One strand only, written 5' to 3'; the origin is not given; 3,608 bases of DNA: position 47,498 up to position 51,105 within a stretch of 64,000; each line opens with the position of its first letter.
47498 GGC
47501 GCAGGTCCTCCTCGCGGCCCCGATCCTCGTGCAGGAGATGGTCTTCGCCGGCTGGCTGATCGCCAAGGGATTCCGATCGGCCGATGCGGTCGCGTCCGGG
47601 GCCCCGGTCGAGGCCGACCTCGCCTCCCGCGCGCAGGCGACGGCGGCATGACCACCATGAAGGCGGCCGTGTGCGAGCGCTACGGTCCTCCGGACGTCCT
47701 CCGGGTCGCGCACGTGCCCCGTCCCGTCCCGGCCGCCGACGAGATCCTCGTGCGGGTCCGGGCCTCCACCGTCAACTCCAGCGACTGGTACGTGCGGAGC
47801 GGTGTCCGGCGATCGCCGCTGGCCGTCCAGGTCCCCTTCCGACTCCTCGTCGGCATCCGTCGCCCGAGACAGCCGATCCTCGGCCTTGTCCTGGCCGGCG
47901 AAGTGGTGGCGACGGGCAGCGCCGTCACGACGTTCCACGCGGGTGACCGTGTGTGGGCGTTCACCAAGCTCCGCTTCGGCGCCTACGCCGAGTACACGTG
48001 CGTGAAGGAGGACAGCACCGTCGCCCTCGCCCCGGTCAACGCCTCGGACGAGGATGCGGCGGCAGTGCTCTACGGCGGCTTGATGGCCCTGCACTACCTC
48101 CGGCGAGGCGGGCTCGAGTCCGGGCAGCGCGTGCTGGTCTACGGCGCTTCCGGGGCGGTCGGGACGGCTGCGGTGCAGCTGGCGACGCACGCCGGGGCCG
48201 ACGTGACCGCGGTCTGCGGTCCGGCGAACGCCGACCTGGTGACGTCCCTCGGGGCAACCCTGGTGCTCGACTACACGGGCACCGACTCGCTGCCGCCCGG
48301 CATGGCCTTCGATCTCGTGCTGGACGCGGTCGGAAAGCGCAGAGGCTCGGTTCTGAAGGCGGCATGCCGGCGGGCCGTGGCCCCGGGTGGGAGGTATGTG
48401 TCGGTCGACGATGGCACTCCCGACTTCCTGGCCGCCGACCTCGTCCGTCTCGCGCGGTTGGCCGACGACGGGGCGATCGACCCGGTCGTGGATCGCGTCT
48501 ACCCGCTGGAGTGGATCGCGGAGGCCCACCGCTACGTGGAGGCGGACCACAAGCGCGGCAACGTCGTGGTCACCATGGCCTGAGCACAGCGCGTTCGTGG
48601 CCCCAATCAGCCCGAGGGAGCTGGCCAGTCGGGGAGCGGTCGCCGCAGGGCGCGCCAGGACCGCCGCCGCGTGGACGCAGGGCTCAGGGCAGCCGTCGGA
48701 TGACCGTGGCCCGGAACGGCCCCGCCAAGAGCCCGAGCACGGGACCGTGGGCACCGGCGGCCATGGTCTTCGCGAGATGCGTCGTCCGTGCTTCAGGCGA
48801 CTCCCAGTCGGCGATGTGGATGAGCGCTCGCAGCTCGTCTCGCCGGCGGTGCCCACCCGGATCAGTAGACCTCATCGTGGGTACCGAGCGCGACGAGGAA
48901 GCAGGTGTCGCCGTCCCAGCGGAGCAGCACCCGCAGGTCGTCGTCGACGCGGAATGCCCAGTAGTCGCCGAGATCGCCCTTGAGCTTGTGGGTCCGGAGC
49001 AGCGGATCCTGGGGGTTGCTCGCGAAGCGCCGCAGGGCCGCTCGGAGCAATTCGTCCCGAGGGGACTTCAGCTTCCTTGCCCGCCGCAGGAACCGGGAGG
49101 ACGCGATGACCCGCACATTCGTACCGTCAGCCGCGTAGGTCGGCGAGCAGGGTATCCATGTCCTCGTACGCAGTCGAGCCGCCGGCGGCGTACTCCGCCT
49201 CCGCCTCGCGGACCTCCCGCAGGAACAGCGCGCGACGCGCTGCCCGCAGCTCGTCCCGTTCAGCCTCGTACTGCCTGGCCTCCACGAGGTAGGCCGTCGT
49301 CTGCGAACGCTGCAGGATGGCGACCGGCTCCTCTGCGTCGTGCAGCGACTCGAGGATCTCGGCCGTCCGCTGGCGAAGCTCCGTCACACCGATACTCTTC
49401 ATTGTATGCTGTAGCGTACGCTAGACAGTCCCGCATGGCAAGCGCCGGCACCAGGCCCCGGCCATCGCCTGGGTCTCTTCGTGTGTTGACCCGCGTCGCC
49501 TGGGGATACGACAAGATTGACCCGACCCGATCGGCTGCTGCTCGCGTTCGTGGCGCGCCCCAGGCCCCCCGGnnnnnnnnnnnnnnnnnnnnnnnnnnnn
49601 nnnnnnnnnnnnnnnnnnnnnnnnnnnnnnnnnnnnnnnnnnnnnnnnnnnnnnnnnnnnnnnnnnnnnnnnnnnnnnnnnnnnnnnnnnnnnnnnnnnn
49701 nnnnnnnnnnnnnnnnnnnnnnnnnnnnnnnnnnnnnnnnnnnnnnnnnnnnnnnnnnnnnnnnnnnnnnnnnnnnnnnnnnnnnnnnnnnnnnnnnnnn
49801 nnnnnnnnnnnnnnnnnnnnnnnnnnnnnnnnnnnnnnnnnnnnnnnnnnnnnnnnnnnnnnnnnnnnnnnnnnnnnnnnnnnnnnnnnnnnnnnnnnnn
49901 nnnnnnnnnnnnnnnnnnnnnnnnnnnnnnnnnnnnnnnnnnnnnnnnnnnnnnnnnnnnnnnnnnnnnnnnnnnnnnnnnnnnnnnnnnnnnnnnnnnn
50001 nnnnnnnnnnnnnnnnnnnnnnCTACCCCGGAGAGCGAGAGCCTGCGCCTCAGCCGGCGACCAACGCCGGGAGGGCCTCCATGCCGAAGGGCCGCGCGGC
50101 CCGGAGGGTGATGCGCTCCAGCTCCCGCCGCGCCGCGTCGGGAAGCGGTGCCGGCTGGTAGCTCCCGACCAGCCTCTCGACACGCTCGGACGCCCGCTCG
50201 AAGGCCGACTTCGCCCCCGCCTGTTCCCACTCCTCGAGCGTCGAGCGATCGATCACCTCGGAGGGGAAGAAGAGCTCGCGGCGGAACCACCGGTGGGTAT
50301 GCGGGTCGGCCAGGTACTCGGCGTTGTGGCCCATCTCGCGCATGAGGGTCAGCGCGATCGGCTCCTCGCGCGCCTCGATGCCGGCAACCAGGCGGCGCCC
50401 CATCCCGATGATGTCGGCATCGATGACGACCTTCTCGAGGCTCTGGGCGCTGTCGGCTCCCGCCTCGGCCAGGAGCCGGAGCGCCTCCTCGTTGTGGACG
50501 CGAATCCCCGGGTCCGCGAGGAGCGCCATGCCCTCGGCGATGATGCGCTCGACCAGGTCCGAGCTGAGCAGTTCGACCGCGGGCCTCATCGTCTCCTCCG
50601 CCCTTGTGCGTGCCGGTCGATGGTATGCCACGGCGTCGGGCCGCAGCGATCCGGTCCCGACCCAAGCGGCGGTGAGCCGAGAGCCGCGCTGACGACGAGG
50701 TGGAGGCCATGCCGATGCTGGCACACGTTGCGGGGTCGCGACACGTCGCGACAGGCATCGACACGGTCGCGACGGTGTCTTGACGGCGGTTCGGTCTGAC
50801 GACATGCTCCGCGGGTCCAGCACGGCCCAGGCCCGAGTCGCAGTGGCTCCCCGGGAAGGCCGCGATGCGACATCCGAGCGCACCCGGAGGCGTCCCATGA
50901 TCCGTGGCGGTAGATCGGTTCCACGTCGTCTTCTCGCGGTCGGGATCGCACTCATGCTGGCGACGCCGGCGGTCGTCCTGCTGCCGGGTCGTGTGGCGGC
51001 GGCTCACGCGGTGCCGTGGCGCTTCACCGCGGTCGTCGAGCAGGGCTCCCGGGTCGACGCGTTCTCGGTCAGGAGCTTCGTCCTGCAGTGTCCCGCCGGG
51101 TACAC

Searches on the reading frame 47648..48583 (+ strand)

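Call 61: search_protein_families(library=pfam, proteins=[window:47648-48583:+], max_evalue=0.001)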
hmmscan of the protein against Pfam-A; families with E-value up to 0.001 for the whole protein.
window:47648-48583:+ (311 aa): 3 families
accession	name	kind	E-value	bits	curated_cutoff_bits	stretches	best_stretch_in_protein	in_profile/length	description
PF13602.12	ADH_zinc_N_2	-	3.7e-20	73.6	27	2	263-308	88-134/134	Zinc-binding dehydrogenase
PF08240.17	ADH_N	-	1.6e-13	51.3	23.5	1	30-127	2-102/104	Alcohol dehydrogenase GroES-like domain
PF00107.32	ADH_zinc_N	-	1.2e-09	38.7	31.8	1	170-253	1-88/129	Zinc-binding dehydrogenase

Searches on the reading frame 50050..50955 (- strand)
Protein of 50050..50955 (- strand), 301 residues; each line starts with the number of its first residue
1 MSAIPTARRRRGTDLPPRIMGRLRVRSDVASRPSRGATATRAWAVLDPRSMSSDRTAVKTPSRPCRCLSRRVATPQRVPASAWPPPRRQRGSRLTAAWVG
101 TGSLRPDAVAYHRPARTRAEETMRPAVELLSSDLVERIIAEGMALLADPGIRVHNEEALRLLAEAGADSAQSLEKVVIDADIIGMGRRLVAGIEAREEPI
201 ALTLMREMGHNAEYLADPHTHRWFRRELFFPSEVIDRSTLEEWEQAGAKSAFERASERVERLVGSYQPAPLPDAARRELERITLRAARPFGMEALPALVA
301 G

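Call 61: search_protein_families(library=pfam, proteins=[window:50050-50955:-], max_evalue=0.001)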
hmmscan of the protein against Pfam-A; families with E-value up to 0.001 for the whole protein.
window:50050-50955:- (301 aa): 1 family
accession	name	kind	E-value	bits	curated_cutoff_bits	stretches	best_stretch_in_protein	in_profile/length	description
PF06253.16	MTTB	-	1.4e-29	103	25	2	172-282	382-491/500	Trimethylamine methyltransferase (MTTB)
